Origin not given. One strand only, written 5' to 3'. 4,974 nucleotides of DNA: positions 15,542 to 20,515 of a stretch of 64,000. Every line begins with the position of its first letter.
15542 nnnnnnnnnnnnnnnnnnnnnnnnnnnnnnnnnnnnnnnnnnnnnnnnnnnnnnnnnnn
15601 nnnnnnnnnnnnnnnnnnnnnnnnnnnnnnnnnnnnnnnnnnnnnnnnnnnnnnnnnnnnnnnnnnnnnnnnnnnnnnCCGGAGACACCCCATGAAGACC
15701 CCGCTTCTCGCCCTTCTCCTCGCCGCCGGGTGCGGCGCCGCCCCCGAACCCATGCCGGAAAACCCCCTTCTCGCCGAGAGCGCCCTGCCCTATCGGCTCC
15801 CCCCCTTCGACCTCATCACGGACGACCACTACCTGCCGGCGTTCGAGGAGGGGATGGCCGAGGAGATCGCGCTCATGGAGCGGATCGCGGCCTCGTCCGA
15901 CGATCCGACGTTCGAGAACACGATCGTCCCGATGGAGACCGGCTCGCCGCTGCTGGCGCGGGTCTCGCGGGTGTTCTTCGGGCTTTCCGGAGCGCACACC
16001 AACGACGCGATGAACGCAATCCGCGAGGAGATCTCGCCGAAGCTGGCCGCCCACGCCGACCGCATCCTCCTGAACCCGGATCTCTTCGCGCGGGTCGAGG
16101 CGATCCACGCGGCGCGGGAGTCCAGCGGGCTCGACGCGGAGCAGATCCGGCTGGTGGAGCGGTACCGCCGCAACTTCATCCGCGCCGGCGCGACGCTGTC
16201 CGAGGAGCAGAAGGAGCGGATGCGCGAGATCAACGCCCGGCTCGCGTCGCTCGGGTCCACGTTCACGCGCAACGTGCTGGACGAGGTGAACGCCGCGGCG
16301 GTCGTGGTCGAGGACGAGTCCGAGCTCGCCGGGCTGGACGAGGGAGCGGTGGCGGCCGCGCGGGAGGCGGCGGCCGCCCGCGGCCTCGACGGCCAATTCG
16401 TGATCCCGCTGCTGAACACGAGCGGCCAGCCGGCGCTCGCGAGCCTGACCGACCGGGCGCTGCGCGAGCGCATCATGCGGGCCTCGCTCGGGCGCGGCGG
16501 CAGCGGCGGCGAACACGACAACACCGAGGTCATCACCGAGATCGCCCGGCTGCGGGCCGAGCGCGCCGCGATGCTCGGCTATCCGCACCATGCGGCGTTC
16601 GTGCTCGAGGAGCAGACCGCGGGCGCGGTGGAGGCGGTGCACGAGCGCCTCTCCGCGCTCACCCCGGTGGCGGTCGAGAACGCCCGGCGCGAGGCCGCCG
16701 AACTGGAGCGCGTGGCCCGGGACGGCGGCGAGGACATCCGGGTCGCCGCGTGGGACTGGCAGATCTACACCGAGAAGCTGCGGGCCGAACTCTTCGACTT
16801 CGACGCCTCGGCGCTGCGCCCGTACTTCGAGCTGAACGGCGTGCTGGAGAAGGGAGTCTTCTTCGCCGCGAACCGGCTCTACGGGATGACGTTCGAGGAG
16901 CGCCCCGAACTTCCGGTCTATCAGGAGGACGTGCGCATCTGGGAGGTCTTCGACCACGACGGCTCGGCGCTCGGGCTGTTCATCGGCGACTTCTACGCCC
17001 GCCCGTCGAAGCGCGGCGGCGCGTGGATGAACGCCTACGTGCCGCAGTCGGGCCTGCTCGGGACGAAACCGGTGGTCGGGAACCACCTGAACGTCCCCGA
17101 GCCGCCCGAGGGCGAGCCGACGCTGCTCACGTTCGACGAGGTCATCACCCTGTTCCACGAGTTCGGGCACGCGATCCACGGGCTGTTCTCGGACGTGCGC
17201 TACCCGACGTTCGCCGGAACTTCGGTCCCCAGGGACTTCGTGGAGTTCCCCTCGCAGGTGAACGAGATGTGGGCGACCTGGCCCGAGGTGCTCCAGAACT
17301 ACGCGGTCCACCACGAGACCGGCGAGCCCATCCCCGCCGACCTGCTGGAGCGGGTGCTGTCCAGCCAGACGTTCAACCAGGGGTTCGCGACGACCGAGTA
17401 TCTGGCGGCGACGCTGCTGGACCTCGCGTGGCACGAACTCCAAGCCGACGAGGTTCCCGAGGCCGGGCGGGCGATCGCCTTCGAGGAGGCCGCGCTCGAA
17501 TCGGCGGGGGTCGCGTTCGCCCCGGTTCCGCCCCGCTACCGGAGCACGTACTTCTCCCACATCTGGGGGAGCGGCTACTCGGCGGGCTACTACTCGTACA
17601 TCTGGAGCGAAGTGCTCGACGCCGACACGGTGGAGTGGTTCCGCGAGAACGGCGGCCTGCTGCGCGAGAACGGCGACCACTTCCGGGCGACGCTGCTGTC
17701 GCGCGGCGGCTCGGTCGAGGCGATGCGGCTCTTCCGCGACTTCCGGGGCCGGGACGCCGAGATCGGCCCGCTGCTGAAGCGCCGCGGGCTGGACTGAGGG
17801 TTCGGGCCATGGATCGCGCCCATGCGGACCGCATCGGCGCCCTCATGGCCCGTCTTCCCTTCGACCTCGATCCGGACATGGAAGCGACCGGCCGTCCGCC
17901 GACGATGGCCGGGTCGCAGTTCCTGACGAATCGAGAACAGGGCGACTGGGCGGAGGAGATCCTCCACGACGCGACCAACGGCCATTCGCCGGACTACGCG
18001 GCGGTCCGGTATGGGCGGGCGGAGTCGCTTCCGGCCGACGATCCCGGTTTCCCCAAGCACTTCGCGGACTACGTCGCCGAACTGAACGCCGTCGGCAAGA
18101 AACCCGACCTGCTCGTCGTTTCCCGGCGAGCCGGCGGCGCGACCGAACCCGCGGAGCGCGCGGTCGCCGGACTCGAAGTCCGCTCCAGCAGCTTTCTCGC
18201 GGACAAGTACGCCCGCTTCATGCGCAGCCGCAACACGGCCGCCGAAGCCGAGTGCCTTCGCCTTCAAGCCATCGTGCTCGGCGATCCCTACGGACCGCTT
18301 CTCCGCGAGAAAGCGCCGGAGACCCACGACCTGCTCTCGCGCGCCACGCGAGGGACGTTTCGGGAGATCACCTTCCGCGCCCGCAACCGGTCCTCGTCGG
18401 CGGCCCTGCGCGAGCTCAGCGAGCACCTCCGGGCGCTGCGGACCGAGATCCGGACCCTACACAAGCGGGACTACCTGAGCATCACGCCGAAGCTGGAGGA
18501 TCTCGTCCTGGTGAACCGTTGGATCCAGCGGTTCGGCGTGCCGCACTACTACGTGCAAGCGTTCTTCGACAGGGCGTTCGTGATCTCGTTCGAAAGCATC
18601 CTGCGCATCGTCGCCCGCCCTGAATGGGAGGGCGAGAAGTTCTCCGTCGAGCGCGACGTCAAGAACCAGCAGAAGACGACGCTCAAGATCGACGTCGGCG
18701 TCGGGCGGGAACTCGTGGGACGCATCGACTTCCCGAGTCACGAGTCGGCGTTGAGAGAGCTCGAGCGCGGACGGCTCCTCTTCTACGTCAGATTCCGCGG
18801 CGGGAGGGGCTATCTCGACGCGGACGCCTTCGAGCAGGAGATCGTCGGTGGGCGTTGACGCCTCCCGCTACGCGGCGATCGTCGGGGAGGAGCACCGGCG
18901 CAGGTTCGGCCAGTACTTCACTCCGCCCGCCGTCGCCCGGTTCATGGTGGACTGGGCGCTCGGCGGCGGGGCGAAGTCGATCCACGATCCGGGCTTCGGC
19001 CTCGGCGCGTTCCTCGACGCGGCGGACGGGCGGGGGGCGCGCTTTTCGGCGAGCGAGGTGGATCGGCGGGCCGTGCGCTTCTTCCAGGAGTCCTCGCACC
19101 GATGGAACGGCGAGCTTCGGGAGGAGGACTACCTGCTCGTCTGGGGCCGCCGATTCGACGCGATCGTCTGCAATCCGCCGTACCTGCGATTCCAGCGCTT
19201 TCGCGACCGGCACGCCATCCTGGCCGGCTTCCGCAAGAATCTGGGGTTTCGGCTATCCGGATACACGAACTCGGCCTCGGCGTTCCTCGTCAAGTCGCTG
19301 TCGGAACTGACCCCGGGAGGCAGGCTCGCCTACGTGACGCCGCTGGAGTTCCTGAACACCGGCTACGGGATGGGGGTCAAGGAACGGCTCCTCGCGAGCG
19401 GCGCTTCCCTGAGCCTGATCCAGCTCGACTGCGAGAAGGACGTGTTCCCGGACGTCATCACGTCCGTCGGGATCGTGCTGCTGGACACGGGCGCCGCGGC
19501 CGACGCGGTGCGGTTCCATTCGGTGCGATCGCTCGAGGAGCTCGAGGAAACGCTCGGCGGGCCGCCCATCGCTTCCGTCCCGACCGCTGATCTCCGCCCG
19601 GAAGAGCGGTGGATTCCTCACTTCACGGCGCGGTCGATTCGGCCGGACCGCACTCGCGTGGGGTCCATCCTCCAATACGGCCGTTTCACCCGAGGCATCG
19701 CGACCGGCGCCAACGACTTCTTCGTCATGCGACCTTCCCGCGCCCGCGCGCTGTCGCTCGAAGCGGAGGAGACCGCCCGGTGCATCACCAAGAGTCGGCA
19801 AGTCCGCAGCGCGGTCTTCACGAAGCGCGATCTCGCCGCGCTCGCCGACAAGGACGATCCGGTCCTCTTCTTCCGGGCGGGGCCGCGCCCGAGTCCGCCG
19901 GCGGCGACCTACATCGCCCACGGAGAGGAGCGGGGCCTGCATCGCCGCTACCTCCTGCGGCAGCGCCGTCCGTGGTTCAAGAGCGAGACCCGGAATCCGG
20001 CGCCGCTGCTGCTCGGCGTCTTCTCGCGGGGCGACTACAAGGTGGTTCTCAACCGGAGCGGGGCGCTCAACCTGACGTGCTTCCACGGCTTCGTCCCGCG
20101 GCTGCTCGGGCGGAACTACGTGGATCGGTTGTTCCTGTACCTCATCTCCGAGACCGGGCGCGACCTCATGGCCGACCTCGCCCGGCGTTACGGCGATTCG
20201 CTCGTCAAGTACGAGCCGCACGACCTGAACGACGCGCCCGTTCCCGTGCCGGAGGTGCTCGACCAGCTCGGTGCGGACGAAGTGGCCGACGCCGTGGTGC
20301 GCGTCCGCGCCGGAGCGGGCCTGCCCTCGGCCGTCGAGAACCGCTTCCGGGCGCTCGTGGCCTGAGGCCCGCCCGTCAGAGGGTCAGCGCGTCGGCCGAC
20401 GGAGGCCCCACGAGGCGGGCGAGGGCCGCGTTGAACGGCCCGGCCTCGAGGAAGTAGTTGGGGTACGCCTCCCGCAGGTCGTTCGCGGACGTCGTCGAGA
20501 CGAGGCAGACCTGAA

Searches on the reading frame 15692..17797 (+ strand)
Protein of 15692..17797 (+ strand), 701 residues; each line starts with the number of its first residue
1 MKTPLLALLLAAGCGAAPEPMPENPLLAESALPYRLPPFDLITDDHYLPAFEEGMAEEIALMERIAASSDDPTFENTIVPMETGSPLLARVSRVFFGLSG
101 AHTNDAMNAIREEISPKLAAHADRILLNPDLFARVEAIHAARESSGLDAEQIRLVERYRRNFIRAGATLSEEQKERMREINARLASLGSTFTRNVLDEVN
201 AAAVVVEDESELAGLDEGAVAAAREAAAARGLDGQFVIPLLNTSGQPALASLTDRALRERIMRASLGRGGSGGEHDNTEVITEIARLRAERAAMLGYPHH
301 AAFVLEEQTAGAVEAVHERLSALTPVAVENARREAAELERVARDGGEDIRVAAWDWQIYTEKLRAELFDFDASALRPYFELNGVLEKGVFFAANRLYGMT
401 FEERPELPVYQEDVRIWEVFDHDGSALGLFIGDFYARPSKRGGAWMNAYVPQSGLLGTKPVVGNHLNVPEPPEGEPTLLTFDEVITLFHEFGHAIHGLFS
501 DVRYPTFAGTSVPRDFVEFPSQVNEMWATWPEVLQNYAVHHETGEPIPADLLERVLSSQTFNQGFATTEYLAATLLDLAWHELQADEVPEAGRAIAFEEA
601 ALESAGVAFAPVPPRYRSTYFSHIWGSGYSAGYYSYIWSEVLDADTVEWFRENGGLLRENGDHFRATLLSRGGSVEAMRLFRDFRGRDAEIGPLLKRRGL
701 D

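Call 11: search_protein_families(library=pfam, proteins=[window:15692-17797:+], max_evalue=0.001)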
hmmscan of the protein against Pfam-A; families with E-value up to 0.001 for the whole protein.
window:15692-17797:+ (701 aa): 1 family
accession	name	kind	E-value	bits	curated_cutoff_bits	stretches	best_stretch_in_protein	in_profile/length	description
PF01432.26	Peptidase_M3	-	1.1e-117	394.6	27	1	249-699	2-456/457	Peptidase family M3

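Call 12: search_protein_families(library=padloc, proteins=[window:15692-17797:+], max_evalue=0.001)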
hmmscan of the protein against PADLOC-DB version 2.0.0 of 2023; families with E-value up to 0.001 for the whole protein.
window:15692-17797:+ (701 aa): 0 families

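Call 38: find_homologous_proteins(query=window:15692-17797:+, max_evalue=1e-50)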
Query window:15692-17797:+ (701 aa): 7993 proteins with E <= 1e-50 among 8000 candidates; the best 120 are listed.
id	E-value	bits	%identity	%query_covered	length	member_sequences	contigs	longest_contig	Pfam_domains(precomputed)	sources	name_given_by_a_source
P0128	0.0e+0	1574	100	100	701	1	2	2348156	PF01432.27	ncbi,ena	-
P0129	0.0e+0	1371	86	100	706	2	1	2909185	PF01432.27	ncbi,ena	-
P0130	0.0e+0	1341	85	100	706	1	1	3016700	PF01432.27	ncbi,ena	-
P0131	0.0e+0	1308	83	100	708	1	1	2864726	PF01432.27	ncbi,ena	-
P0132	0.0e+0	1182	75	98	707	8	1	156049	PF01432.27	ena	-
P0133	0.0e+0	1181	76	97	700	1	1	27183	PF01432.27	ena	-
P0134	0.0e+0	1169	75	99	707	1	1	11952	PF01432.27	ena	-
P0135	0.0e+0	1169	74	98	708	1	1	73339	PF01432.27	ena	-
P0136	0.0e+0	1168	75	97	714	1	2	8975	PF01432.27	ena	-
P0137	0.0e+0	1168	74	99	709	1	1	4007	PF01432.27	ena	-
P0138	0.0e+0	1168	74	98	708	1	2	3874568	PF01432.27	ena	-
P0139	0.0e+0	1167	74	98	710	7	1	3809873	PF01432.27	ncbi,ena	-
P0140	0.0e+0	1167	74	98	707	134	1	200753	PF01432.27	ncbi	-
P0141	0.0e+0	1167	76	97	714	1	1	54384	PF01432.27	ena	-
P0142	0.0e+0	1167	76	97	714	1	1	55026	PF01432.27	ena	-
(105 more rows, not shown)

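Call 39: find_encoding_contigs(protein=P0129, flank=10000, max_places=2)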
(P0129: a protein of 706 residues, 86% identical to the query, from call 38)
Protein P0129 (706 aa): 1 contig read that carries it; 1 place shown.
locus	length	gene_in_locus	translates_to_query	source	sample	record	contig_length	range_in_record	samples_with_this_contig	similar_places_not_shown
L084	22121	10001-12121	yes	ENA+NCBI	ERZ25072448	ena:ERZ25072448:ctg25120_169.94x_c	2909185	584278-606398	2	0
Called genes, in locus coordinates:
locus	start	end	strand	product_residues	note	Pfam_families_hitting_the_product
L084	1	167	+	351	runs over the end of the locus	PF01966:HD, PF13286:HD_assoc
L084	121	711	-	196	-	-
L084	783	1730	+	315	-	PF00005:ABC_tran, PF13304:AAA_21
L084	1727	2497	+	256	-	PF12679:ABC2_membrane_2, PF12730:ABC2_membrane_4 (weak), PF12698:ABC2_membrane_3, PF13346:ABC2_membrane_5 (weak)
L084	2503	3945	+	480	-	PF09822:ABC_transp_aux, PF14258:DUF4350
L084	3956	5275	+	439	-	PF14238:DUF4340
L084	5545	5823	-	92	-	-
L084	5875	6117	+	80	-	-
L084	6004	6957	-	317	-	-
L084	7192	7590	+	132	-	-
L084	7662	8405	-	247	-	PF20113:DUF6503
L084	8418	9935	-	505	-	PF00171:Aldedh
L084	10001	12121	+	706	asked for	PF01432:Peptidase_M3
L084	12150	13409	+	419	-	PF04326:SLFN_AlbA_2, PF13749:HATPase_c_4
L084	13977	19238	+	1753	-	PF25059:FN3_DSCAM-DSCAML_C (faint), PF00041:fn3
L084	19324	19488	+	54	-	-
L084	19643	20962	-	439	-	PF13429:TPR_15 (faint), PF24575:TPR_Slam (faint), PF23914:TPR_CcmH_CycH (faint), PF13432:TPR_16 (weak), PF14559:TPR_19, PF13432:TPR_16 (weak), PF14559:TPR_19, PF13432:TPR_16 (weak), +10 more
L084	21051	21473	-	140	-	PF01850:PIN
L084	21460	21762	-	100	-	-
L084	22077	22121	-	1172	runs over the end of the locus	PF13620:CarboxypepD_reg, PF25183:OMP_b-brl_4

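Call 40: find_encoding_contigs(protein=P0130, flank=10000, max_places=2)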
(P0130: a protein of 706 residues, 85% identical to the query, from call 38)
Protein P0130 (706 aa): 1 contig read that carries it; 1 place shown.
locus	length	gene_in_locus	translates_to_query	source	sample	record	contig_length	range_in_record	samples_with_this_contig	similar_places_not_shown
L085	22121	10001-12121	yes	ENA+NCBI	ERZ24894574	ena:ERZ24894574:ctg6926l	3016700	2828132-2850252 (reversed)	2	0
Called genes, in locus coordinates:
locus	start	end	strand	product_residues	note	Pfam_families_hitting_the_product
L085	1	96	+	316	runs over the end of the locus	PF00005:ABC_tran, PF13304:AAA_21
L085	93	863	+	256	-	PF12679:ABC2_membrane_2, PF12730:ABC2_membrane_4 (weak), PF12698:ABC2_membrane_3, PF13346:ABC2_membrane_5 (weak)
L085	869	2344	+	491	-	PF09822:ABC_transp_aux, PF14258:DUF4350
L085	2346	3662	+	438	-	PF14238:DUF4340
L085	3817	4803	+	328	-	PF01555:N6_N4_Mtase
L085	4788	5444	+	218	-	PF11487:RestrictionSfiI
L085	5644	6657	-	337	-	PF01656:CbiA, PF02374:ArsA_ATPase (weak), PF06564:CBP_BcsQ (weak), PF13614:AAA_31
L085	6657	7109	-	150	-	PF13749:HATPase_c_4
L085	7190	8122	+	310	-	-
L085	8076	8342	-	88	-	PF13020:NOV_C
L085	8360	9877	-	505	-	PF00171:Aldedh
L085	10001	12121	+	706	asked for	PF01432:Peptidase_M3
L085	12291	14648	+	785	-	PF03235:GmrSD_N, PF07510:GmrSD_C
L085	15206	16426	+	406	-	PF13173:AAA_14, PF13635:DUF4143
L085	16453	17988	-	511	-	PF02028:BCCT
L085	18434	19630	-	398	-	PF12704:MacB_PCD, PF02687:FtsX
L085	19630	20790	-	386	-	PF12704:MacB_PCD, PF02687:FtsX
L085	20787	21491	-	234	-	PF00005:ABC_tran, PF13304:AAA_21 (faint)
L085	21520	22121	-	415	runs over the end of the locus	PF25919:BSH_CusB (faint), PF25917:BSH_RND, PF25973:BSH_CzcB, PF25984:BSH_YknX (faint), PF25954:Beta-barrel_RND_2, PF25967:RND-MFP_C, PF25989:YknX_C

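Call 41: find_encoding_contigs(protein=P0131, flank=10000, max_places=2)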
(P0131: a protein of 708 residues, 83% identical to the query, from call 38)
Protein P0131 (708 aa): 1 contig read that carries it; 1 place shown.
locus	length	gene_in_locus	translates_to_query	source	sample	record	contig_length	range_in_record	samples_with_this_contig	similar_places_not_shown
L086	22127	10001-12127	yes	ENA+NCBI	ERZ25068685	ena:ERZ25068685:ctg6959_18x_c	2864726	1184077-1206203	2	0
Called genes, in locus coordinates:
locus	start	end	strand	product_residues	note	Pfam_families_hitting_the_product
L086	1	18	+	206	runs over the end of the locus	PF01025:GrpE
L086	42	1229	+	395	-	PF00226:DnaJ, PF01556:DnaJ_C, PF00684:DnaJ_CXXCXGXG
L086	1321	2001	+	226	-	PF20260:PUA_4 (weak), PF04452:Methyltrans_RNA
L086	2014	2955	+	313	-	PF00069:Pkinase, PF01636:APH (faint), PF07714:PK_Tyr_Ser-Thr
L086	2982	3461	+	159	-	PF21982:RecX_HTH1, PF02631:RecX_HTH2 (weak), PF21981:RecX_HTH3 (faint)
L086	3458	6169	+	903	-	PF01411:tRNA-synt_2c, PF07973:tRNA_SAD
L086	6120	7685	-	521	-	-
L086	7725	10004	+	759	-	PF00884:Sulfatase, PF01663:Phosphodiest, PF07721:TPR_4 (faint), PF07719:TPR_2 (faint), PF13176:TPR_7 (faint), PF16347:SGSH_C, PF13432:TPR_16 (weak), PF14559:TPR_19 (weak), +10 more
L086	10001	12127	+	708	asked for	PF01432:Peptidase_M3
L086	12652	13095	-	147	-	-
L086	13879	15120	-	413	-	PF13542:HTH_Tnp_ISL3, PF01610:DDE_Tnp_ISL3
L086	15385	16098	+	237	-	-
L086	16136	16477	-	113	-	PF10097:DUF2335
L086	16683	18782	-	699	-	PF00082:Peptidase_S8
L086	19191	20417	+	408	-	PF13173:AAA_14, PF13635:DUF4143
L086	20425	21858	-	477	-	PF02028:BCCT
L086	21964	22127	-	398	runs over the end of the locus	PF12704:MacB_PCD, PF02687:FtsX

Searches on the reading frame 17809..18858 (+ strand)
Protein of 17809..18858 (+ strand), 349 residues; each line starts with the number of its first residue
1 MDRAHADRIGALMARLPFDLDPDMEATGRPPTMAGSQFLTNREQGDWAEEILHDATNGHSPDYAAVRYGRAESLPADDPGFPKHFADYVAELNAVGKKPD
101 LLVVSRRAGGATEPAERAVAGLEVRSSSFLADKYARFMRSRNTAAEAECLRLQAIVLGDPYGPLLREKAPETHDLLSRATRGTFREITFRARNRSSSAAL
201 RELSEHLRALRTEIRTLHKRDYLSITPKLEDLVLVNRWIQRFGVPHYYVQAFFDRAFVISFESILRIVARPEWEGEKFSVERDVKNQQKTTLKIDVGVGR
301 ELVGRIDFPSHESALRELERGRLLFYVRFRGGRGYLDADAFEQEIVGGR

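Call 11: search_protein_families(library=pfam, proteins=[window:17809-18858:+], max_evalue=0.001)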
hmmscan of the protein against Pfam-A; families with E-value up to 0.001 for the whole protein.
window:17809-18858:+ (349 aa): 1 family
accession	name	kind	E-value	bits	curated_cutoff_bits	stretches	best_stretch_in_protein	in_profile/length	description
PF09545.15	RE_AccI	-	1e-88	298.2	22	1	27-341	27-355/366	AccI restriction endonuclease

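Call 12: search_protein_families(library=padloc, proteins=[window:17809-18858:+], max_evalue=0.001)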
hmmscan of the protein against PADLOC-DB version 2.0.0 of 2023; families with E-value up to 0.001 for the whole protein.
window:17809-18858:+ (349 aa): 1 family
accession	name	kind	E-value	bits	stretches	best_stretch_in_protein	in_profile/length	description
PDLC03401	REase_II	-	1.4e-75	252.7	1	7-341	5-355/366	Type II restriction enzyme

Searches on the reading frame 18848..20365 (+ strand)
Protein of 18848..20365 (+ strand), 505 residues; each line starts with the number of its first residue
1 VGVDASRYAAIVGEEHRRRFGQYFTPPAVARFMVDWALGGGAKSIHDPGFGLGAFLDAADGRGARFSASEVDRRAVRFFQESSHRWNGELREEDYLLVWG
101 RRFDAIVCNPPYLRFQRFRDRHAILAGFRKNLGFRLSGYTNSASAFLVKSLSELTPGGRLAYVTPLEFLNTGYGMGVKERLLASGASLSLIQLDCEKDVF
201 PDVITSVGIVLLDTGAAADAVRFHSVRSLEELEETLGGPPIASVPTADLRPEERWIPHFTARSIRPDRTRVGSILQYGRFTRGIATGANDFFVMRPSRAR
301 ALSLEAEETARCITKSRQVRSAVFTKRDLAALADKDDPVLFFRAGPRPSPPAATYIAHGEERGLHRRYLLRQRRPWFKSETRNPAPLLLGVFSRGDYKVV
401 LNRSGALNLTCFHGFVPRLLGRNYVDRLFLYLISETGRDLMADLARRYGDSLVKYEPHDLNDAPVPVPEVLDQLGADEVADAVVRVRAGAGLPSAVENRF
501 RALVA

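Call 11: search_protein_families(library=pfam, proteins=[window:18848-20365:+], max_evalue=0.001)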
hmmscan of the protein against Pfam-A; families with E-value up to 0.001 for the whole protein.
window:18848-20365:+ (505 aa): 2 families
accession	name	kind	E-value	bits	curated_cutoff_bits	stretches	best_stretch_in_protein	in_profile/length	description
PF07669.17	Eco57I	-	9.9e-10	39.2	25.3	1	94-200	69-171/171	Eco57I restriction-modification methylase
PF02384.22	N6_Mtase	-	1.3e-08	35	20.4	0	15-56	20-61/311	N-6 DNA Methylase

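Call 12: search_protein_families(library=padloc, proteins=[window:18848-20365:+], max_evalue=0.001)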
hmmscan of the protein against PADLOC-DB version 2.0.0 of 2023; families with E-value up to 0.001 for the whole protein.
window:18848-20365:+ (505 aa): 29 families (the best 25 are shown)
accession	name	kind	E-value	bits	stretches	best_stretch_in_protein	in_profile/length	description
PDLC03331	MTase_II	-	1.7e-77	259.4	1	8-479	17-502/541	Type II methyltransferase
PDLC03267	MTase_II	-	3.3e-46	156.3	1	19-474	13-485/539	Type II methyltransferase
PDLC03301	MTase_II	-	1.6e-41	140.6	1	16-488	70-554/604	Type II methyltransferase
PDLC03222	MTase_II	-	1.6e-28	97.7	1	9-479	121-593/602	Type II methyltransferase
PDLC03328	MTase_II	-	5.4e-22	76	1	17-493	28-530/587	Type II methyltransferase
PDLC03248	MTase_II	-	4.7e-21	73.1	1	15-212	4-194/521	Type II methyltransferase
PDLC04134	mad2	-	4.7e-16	56.7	1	8-193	258-425/492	mads_2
PDLC03366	MTase_II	-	1.3e-15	55.2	1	14-212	16-221/568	Type II methyltransferase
PDLC03338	MTase_II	-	7.7e-13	46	2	101-215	244-351/604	Type II methyltransferase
PDLC03335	MTase_II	-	1.1e-12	45.4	1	92-230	183-319/607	Type II methyltransferase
PDLC03227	MTase_II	-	4e-10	37.2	1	8-223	15-248/494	Type II methyltransferase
PDLC03293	MTase_II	-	5.4e-09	33.3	1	15-170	11-168/427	Type II methyltransferase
PDLC03719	oMTase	-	2.2e-08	31.5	1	12-214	17-212/387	orphan methyltransferase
PDLC03347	MTase_II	-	6.1e-08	29.8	1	17-175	5-163/488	Type II methyltransferase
PDLC03258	MTase_II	-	6.9e-08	30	1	13-180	15-171/366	Type II methyltransferase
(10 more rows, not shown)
